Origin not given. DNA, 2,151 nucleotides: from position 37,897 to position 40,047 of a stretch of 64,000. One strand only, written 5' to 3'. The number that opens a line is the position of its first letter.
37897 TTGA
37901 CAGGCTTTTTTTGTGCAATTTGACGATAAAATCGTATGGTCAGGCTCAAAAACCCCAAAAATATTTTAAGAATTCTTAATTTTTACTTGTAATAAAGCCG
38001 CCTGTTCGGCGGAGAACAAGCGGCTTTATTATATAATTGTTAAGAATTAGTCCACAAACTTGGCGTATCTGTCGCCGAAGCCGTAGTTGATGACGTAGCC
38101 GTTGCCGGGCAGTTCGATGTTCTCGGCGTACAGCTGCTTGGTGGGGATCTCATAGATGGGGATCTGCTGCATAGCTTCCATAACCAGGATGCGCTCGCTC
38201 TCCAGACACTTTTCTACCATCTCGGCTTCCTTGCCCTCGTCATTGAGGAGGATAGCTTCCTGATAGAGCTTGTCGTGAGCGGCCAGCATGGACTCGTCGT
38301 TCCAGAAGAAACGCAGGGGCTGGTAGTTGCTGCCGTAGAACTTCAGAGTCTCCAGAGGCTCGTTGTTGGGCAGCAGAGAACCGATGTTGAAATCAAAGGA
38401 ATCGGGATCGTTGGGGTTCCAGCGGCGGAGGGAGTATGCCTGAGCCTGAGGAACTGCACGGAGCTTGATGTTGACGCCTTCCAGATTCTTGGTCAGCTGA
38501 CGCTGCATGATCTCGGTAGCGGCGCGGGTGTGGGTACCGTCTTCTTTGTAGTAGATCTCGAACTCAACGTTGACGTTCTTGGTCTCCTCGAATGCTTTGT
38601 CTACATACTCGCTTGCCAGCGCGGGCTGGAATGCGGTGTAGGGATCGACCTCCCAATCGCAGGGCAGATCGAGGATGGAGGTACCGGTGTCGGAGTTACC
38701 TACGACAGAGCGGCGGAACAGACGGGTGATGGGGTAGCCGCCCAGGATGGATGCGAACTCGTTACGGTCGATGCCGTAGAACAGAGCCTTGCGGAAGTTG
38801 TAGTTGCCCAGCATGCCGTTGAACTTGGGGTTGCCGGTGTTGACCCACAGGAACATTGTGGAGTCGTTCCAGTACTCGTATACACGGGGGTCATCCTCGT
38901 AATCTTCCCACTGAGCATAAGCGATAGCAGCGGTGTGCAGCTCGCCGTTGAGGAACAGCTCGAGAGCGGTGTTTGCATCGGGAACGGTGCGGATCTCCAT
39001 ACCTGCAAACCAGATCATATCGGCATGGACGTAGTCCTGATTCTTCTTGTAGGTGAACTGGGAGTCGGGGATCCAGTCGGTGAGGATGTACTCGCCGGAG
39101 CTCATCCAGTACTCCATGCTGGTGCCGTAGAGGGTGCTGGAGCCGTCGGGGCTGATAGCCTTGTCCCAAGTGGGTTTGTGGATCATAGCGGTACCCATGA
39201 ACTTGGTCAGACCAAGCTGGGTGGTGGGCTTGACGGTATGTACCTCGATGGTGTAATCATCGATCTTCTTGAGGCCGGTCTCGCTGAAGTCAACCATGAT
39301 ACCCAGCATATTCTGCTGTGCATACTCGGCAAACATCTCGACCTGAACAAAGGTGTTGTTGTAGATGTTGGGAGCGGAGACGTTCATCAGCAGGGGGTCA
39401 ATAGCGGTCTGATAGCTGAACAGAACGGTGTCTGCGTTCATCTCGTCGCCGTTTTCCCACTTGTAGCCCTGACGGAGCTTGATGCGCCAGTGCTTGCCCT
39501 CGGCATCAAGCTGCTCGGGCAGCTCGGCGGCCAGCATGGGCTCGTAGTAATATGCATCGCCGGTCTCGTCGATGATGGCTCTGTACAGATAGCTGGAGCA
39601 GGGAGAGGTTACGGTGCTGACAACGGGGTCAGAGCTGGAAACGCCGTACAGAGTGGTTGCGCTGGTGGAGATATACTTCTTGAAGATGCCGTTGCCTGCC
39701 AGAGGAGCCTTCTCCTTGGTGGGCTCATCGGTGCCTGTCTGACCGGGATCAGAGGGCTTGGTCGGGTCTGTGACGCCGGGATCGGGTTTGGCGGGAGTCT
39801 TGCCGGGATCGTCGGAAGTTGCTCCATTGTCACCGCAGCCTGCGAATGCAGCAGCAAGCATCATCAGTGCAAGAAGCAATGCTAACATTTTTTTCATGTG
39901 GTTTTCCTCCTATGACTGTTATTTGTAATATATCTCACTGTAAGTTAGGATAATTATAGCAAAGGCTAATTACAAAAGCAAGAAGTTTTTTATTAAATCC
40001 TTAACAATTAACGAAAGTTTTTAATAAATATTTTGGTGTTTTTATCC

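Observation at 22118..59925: Hypothesis: one coherent surface-capture, uptake and intracellular-hydrolysis locus for D-amino-acid or N-acyl peptides (possibly cell-wall scavenging)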

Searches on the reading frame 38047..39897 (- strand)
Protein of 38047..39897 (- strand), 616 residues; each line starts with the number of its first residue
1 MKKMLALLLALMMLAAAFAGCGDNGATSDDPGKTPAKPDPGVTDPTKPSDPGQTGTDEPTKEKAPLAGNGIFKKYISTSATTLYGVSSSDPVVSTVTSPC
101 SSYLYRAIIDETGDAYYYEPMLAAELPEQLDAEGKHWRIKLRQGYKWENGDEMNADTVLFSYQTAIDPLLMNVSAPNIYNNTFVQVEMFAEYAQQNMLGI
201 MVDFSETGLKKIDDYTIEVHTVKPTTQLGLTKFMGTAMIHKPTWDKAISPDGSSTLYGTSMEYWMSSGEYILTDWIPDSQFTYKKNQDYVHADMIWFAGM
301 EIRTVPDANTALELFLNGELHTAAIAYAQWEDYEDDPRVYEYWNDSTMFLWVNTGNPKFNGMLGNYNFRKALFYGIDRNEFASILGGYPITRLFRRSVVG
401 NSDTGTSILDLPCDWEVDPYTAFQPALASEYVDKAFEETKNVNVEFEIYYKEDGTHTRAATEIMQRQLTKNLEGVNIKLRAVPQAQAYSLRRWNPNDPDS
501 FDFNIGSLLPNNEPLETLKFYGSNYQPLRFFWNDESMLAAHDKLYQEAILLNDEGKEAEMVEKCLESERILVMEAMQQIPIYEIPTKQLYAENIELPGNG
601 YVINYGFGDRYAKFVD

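Call 3: search_protein_families(library=pfam, proteins=[window:38047-39897:-], max_evalue=0.01)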
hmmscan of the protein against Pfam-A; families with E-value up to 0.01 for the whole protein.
window:38047-39897:- (616 aa): 1 family
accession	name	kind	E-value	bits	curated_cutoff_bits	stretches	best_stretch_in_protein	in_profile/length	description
PF00496.27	SBP_bac_5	-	1.2e-46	160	32.4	1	119-506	3-347/368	Bacterial extracellular solute-binding proteins, family 5 Middle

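Call 6: search_protein_families(library=ncbifam, proteins=[window:38047-39897:-], max_evalue=0.001)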
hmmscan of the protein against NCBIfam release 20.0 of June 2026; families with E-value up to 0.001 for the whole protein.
window:38047-39897:- (616 aa): 4 families
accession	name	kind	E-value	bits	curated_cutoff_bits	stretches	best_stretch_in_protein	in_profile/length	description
NF007287.0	PRK09755.1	equivalog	1.5e-11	43.8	1098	1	124-482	81-413/535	ABC transporter substrate-binding protein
NF045467.1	Opp4A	equivalog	7.6e-09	34.3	650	1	114-381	75-332/556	oligopeptide ABC transporter substrate-binding protein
NF011684.0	PRK15104.1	equivalog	1.8e-08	33.6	947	1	132-292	93-239/543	oligopeptide ABC transporter substrate-binding protein OppA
TIGR02294.1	nickel_nikA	equivalog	8.3e-07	27.9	393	0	265-491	163-388/501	nickel ABC transporter substrate-binding protein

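Call 13: find_encoding_contigs(protein=window:38047-39897:-, flank=10000, max_places=10)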
Protein window:38047-39897:- (616 aa): no gene with exactly this product is on record in the collection.

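Call 14: find_homologous_proteins(query=window:38047-39897:-, max_evalue=1e-20)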
Query window:38047-39897:- (616 aa): 69 proteins with E <= 1e-20 among 8000 candidates.
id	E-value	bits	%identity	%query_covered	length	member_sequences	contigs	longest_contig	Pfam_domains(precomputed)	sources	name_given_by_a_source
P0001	0.0e+0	1438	100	100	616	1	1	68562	PF00496.28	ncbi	-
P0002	0.0e+0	1423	99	100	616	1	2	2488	PF00496.28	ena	-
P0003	0.0e+0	1422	98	100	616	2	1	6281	PF00496.28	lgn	-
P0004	0.0e+0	1421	99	100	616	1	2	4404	PF00496.28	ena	-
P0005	0.0e+0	1246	87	100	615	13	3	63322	PF00496.28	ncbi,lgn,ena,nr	ncbi:MAG: hypothetical protein IJE90_01185 [Clostridia bacterium]|nr:hypothetical protein [Clostridi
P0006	3.7e-207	708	51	100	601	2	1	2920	PF00496.28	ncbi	-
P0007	1.7e-166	574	47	90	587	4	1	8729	PF00496.28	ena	-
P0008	1.8e-166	574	45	100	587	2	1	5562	PF00496.28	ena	-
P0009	4.5e-157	542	44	100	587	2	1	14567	PF00496.28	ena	-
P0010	9.1e-150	518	42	99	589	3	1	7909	PF00496.28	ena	-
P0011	3.4e-149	516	42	100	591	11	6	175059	PF00496.28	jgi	-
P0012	5.2e-146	506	43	89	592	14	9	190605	PF00496.28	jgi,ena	-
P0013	4.0e-143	496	41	100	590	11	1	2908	PF00496.28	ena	-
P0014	4.0e-140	486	40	91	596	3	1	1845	PF00496.28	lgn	-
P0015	1.7e-139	484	41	100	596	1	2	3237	PF00496.28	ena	-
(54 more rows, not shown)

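Call 15: find_encoding_contigs(protein=P0005, flank=10000, max_places=4)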
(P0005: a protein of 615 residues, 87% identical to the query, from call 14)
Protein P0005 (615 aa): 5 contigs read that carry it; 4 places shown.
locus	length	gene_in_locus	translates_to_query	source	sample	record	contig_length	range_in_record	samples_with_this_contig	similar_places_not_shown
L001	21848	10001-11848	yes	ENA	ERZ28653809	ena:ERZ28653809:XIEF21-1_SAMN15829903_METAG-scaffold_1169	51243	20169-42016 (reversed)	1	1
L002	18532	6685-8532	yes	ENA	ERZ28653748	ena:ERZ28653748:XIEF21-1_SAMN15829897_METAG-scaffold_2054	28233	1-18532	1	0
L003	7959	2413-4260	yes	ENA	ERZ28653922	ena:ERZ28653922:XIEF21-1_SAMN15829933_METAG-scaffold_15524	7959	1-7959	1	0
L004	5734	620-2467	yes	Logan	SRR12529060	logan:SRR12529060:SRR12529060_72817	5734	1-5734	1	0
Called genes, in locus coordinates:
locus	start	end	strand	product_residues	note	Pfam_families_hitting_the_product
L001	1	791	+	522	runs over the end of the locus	PF07969:Amidohydro_3, PF01979:Amidohydro_1 (weak)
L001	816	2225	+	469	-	PF01546:Peptidase_M20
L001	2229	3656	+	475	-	PF01546:Peptidase_M20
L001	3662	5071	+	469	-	PF01546:Peptidase_M20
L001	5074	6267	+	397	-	PF01546:Peptidase_M20 (weak), PF07687:M20_dimer (weak)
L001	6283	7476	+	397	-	PF01546:Peptidase_M20, PF07687:M20_dimer (weak)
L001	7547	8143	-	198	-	PF13580:SIS_2 (faint), PF01380:SIS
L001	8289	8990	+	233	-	PF00121:TIM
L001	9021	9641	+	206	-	PF01894:YjbQ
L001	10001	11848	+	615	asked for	PF00496:SBP_bac_5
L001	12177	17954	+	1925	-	PF00395:SLH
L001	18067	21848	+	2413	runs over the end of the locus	PF09479:Flg_new (weak), PF13472:Lipase_GDSL_2 (faint), PF02310:B12-binding (faint), PF09479:Flg_new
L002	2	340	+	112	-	?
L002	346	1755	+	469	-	PF01546:Peptidase_M20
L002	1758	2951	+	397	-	PF01546:Peptidase_M20 (weak), PF07687:M20_dimer (weak)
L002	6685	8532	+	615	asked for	PF00496:SBP_bac_5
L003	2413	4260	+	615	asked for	PF00496:SBP_bac_5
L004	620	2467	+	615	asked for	PF00496:SBP_bac_5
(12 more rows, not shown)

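Call 16: find_encoding_contigs(protein=P0011, flank=10000, max_places=4)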
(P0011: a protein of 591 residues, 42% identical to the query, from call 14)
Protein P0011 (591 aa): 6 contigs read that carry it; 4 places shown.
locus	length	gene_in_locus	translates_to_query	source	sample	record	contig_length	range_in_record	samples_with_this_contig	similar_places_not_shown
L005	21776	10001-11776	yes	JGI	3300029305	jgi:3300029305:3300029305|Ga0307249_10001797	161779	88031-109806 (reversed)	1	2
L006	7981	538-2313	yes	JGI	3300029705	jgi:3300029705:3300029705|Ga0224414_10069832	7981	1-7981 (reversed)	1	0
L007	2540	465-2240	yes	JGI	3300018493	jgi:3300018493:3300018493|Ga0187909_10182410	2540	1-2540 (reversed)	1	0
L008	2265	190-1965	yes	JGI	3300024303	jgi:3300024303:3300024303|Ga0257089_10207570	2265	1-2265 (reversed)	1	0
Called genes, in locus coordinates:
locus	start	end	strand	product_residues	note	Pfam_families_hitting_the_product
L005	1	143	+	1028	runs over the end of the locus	-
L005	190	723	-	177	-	PF00210:Ferritin (weak), PF02915:Rubrerythrin, PF21349:RUBY_RBDX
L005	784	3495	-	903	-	PF07517:SecA_DEAD, PF00270:DEAD (faint), PF01043:SecA_PP_bind, PF21090:P-loop_SecA, PF07516:SecA_SW, PF02810:SEC-C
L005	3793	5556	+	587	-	PF00496:SBP_bac_5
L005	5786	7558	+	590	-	PF00496:SBP_bac_5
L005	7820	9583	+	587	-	PF00496:SBP_bac_5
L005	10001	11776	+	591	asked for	PF00496:SBP_bac_5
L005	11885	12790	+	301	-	PF02588:YitT_membrane, PF10035:DUF2179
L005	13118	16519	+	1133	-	PF13306:LRR_5, PF13855:LRR_8 (faint), PF23952:LRR_EndoS (faint), PF13306:LRR_5, PF02368:Big_2, PF22359:Big-like (faint), PF26918:Ig_Eae, PF02368:Big_2, +1 more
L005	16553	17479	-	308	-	PF00892:EamA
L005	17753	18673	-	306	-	PF00892:EamA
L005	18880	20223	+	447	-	PF03972:MmgE_PrpD_N, PF19305:MmgE_PrpD_C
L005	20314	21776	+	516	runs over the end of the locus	PF07969:Amidohydro_3, PF01979:Amidohydro_1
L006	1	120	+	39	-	?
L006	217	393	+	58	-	-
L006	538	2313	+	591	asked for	PF00496:SBP_bac_5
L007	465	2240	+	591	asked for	PF00496:SBP_bac_5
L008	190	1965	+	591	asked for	PF00496:SBP_bac_5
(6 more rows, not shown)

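Call 19: find_related_loci(query=A1, collection=genome_contigs, flank=10000)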
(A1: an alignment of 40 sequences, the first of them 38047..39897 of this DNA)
Query A1 (616 aa) in genome_contigs; peptide patterns used: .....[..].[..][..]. (x = any residue, [..] = any of these).
223 stretches matched a pattern; 206 encode a relative of the query (tblastn E <= 1e-3); the best 80 are kept; 78 distinct loci.
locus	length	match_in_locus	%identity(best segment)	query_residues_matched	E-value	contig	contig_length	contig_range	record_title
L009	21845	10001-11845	87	1-616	0e+0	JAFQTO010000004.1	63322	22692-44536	MAG: Clostridia bacterium isolate RGIG2138 Goat_Colon-6__c45068, whole genome shotgun sequence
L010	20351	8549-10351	52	1-614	0e+0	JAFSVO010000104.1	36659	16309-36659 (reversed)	MAG: Clostridia bacterium isolate RGIG3513 Goat_Rumen.Co__c1022056, whole genome shotgun sequence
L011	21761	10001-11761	46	1-616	2e-180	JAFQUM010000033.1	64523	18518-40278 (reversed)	MAG: Clostridia bacterium isolate RGIG2162 Goat_Colon.Co__c2134948, whole genome shotgun sequence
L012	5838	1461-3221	46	1-616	0e+0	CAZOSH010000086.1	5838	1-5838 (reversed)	MAG TPA_asm: uncultured Oscillospiraceae bacterium isolate SRP315200_co2_206 genome assembly, contig: NODE_24611_length_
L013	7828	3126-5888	43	1-616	1e-163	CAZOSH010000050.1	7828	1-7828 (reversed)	MAG TPA_asm: uncultured Oscillospiraceae bacterium isolate SRP315200_co2_206 genome assembly, contig: NODE_15053_length_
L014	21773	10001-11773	43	1-616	2e-159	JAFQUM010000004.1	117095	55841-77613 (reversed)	MAG: Clostridia bacterium isolate RGIG2162 Goat_Colon.Co__c150501, whole genome shotgun sequence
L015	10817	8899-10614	42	55-615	2e-147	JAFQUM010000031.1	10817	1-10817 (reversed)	MAG: Clostridia bacterium isolate RGIG2162 Goat_Colon.Co__c2006406, whole genome shotgun sequence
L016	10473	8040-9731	39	1-611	6e-145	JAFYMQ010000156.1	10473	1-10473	MAG: Clostridia bacterium isolate RGIG7229 Water_buffalos_Cecum-2__c835748, whole genome shotgun sequence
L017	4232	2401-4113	37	1-611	6e-135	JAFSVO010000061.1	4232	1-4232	MAG: Clostridia bacterium isolate RGIG3513 Goat_Rumen.Co__c636835, whole genome shotgun sequence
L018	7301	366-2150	38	1-616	2e-129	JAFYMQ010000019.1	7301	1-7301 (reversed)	MAG: Clostridia bacterium isolate RGIG7229 Water_buffalos_Cecum-2__c88384, whole genome shotgun sequence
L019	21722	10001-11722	37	1-615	7e-129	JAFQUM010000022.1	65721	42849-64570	MAG: Clostridia bacterium isolate RGIG2162 Goat_Colon.Co__c1132473, whole genome shotgun sequence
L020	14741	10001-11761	38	1-616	4e-129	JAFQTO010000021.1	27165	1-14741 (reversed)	MAG: Clostridia bacterium isolate RGIG2138 Goat_Colon-6__c193486, whole genome shotgun sequence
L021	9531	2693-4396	39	1-608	1e-126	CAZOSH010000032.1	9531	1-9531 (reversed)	MAG TPA_asm: uncultured Oscillospiraceae bacterium isolate SRP315200_co2_206 genome assembly, contig: NODE_10616_length_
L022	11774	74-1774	37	1-608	2e-125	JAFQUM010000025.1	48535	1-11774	MAG: Clostridia bacterium isolate RGIG2162 Goat_Colon.Co__c1548051, whole genome shotgun sequence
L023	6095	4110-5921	39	1-611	1e-125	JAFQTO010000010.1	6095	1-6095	MAG: Clostridia bacterium isolate RGIG2138 Goat_Colon-6__c111996, whole genome shotgun sequence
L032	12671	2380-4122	33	7-616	3e-88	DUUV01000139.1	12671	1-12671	MAG TPA_asm: Candidatus Fermentithermobacillaceae bacterium isolate AS08sgBPME_276 5921_AS08, whole genome shotgun seque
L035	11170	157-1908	32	25-616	3e-87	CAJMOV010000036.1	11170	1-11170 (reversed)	TPA_asm: uncultured bacterium isolate ERR1430549-bin.27 genome assembly, contig: NODE_5919_length_11170_cov_4.643905, wh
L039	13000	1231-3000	32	24-616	9e-86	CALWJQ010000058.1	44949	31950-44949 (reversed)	MAG: uncultured Clostridia bacterium isolate E05__bin99 genome assembly, contig: E05__k127_6819311, whole genome shotgun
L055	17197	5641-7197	30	85-596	2e-63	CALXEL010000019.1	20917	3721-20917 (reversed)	MAG: uncultured Clostridia bacterium isolate E04__bin20 genome assembly, contig: E04__k127_10057143, whole genome shotgu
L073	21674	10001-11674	30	71-616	4e-59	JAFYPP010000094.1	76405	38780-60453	MAG: Clostridia bacterium isolate RGIG7306 Water_buffalos_Cecum-4__c706965, whole genome shotgun sequence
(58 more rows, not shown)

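Call 24: search_protein_families(library=pfam, proteins=[L032:4280-5212:+, L032:5205-6356:+, L032:6365-7423:+, L032:7278-8360:+, L032:8383-9960:+, L073:11819-12967:+, L073:12994-14130:+, L073:14163-15236:+, L073:15357-16796:+, L073:16844-17977:+], max_evalue=0.0001)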
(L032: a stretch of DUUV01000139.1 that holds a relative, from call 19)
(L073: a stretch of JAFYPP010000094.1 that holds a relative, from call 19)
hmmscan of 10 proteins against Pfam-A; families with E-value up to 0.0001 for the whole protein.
L032:4280-5212:+ (310 aa): 2 families
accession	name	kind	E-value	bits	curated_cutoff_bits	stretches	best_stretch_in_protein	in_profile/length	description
PF00528.27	BPD_transp_1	-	7.4e-31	107.7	26.4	1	106-303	1-183/184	Binding-protein-dependent transport system inner membrane component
PF19300.4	BPD_transp_1_N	-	8.9e-06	26.3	23.8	1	2-68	11-78/114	Binding-prot-dependent transport system membrane comp, N-term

L032:5205-6356:+ (383 aa): 2 families
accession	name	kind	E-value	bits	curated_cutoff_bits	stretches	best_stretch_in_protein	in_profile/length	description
PF00528.27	BPD_transp_1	-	5.2e-32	111.5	26.4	1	198-381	1-183/184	Binding-protein-dependent transport system inner membrane component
PF12911.12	OppC_N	-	9.7e-12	45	23.9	1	41-92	2-53/53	N-terminal TM domain of oligopeptide transport permease C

L032:6365-7423:+ (352 aa): 4 families
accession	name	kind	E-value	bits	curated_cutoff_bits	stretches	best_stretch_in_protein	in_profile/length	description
PF00005.33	ABC_tran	-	1.7e-31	110.1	25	1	30-188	2-137/137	ABC transporter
PF08352.17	oligo_HPY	-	3.1e-14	53.5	27.1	1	239-299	1-62/65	Oligopeptide/dipeptide transporter, C-terminal region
PF13304.12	AAA_21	-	6.7e-12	46.5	27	1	156-223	234-303/304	AAA domain, putative AbiEii toxin, Type IV TA system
PF02463.25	SMC_N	-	4.6e-06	26.6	40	1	41-234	26-213/220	RecF/RecN/SMC N terminal domain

L032:7278-8360:+ (360 aa): 2 families
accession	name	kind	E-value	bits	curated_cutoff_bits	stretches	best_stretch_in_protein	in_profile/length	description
PF00005.33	ABC_tran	-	7.1e-35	121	25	1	79-230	2-136/137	ABC transporter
PF08352.17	oligo_HPY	-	6.5e-10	39.7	27.1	1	282-316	1-34/65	Oligopeptide/dipeptide transporter, C-terminal region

L032:8383-9960:+ (525 aa): 2 families
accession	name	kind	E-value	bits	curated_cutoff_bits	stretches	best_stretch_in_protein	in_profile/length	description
PF07969.17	Amidohydro_3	-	4.8e-23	82.8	29.7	1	44-505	1-469/472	Amidohydrolase family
PF01979.26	Amidohydro_1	-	1.4e-05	25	25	0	398-488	244-323/345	Amidohydrolase family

L073:11819-12967:+ (382 aa): 2 families
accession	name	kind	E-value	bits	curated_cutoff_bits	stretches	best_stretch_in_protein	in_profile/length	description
PF01979.26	Amidohydro_1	-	1.1e-21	77.9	25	1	54-379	1-343/345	Amidohydrolase family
PF07969.17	Amidohydro_3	-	5e-20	72.9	29.7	1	247-370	317-454/472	Amidohydrolase family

L073:12994-14130:+ (378 aa): 2 families
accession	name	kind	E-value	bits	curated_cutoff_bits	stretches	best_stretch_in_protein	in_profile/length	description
PF01979.26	Amidohydro_1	-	8.8e-21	74.9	25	1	51-375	1-343/345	Amidohydrolase family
PF07969.17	Amidohydro_3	-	1.4e-18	68.1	29.7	1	273-375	350-469/472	Amidohydrolase family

L073:14163-15236:+ (357 aa): 1 family
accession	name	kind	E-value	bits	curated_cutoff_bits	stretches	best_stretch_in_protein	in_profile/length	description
PF02317.23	Octopine_DH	-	3.5e-38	131.4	30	1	185-329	2-150/150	NAD/NADP octopine/nopaline dehydrogenase, alpha-helical domain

L073:15357-16796:+ (479 aa): 1 family
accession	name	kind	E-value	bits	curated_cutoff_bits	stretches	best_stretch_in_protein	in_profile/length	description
PF01546.33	Peptidase_M20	-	6.3e-11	43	24.6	1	74-478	1-205/206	Peptidase family M20/M25/M40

L073:16844-17977:+ (377 aa): 4 families
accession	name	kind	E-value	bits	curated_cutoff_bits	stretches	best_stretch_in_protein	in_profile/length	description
PF01262.27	AlaDh_PNT_C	-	1.3e-54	185.3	23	1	147-356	3-213/214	Alanine dehydrogenase/PNT, C-terminal domain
PF05222.21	AlaDh_PNT_N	-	1.4e-42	145.6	30.4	1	9-141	1-136/136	Alanine dehydrogenase/PNT, N-terminal domain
PF02826.25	2-Hacid_dh_C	-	2e-10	40.8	25.1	1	169-272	33-127/178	D-isomer specific 2-hydroxyacid dehydrogenase, NAD binding domain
PF13649.12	Methyltransf_25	-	8.3e-05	23.6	27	0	178-250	4-79/97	Methyltransferase domain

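Call 56: search_solved_structures(query=window:38047-39897:-, max_evalue=0.00001)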
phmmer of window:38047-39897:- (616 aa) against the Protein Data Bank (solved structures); distinct sequences matched with E-value up to 0.00001: 9.
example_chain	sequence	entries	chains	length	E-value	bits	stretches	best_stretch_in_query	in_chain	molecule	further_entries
5kzt_A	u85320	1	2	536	2.6e-23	85.7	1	123-611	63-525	Peptide/nickel transport system substrate-binding protein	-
4faj_A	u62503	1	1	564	9e-22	80.6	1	98-487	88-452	PrgZ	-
6npo_A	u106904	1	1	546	9.8e-20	73.9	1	48-585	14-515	Oligopeptide ABC transporter, oligopeptide-binding protein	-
8are_A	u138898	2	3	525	8.9e-09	37.7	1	130-600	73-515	Oligopeptide-binding protein OppA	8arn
6dqq_A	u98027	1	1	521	1e-07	34.2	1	132-397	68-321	Periplasmic oligopeptide-binding protein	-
6dqr_A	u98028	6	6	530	1.1e-07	34.2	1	132-397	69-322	Periplasmic oligopeptide-binding protein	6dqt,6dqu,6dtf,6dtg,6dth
3zs6_A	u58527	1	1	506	3.1e-07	32.6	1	136-321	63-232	PERIPLASMIC OLIGOPEPTIDE-BINDING PROTEIN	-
6i3g_A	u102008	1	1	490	2.3e-06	29.8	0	120-168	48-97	ABC transporter, substrate-binding protein, family 5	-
8ay0_A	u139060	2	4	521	5.6e-06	28.5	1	119-593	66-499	Dipeptide-binding protein DppE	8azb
